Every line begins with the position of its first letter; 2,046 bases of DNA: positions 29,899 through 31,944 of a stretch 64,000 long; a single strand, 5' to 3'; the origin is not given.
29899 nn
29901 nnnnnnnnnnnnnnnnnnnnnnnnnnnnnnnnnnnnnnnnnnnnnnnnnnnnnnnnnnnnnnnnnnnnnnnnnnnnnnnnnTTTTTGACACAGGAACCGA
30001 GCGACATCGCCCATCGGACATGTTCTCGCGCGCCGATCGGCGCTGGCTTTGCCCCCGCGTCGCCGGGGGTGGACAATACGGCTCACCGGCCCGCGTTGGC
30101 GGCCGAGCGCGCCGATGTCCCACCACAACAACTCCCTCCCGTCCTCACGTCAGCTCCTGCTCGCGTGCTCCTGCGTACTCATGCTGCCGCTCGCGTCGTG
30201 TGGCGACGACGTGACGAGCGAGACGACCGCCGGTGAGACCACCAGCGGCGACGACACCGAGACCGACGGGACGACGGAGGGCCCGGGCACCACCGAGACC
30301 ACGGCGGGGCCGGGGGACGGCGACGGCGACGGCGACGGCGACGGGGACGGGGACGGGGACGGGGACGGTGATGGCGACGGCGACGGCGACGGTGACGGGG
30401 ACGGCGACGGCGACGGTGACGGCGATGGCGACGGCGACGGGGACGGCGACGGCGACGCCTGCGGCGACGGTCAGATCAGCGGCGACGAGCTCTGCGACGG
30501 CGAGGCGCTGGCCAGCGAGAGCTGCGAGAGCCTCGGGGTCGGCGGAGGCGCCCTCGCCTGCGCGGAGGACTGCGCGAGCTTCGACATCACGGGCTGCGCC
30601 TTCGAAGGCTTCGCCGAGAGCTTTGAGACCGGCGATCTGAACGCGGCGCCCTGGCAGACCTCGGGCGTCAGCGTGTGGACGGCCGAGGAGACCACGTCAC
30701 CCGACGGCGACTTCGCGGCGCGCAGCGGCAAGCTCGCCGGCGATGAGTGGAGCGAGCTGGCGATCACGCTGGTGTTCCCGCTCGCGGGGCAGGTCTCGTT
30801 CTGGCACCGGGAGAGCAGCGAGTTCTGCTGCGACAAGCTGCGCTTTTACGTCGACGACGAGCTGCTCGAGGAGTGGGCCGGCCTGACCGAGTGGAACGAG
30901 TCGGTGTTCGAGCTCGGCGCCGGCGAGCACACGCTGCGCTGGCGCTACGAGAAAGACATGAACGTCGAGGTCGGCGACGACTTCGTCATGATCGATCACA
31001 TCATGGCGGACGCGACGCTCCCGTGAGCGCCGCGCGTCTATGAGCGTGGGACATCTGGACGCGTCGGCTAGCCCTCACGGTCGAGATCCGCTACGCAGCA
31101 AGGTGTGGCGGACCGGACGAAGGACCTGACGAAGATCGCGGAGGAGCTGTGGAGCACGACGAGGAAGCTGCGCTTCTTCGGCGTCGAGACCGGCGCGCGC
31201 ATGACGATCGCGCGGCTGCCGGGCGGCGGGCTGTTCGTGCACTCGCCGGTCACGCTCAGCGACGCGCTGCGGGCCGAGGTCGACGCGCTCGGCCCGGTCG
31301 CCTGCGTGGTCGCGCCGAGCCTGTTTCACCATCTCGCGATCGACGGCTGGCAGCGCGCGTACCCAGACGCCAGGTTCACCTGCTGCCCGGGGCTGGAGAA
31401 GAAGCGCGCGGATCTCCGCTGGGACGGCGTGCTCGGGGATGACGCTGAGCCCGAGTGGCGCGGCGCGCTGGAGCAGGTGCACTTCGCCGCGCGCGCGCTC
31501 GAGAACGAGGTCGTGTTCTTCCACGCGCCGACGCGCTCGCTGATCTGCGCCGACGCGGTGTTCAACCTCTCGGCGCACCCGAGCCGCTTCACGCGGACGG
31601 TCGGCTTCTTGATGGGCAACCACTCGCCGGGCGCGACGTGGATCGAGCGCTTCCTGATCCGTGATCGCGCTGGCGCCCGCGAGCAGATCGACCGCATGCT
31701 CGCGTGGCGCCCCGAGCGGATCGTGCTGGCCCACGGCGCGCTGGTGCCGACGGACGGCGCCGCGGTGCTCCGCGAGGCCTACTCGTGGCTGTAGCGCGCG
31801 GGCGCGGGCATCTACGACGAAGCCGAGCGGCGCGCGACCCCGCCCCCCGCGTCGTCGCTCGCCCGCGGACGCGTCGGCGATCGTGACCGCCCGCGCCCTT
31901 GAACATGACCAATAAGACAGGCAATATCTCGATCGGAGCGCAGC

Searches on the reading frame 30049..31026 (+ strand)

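Call 47: search_protein_families(library=pfam, proteins=[window:30049-31026:+], max_evalue=0.0001)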
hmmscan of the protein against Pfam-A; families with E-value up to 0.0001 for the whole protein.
window:30049-31026:+ (325 aa): 1 family
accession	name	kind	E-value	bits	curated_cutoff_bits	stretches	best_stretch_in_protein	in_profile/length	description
PF22807.2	TrAA12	-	5.6e-07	28.7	30.9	1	103-164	387-447/463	TrAA12-like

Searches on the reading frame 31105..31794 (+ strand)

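Call 47: search_protein_families(library=pfam, proteins=[window:31105-31794:+], max_evalue=0.0001)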
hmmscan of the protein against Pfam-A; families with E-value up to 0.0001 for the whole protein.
window:31105-31794:+ (229 aa): 1 family
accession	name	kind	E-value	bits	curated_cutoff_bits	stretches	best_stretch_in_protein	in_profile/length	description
PF14234.11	DUF4336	-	9.9e-13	48.4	28.5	1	13-96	2-92/321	Domain of unknown function (DUF4336)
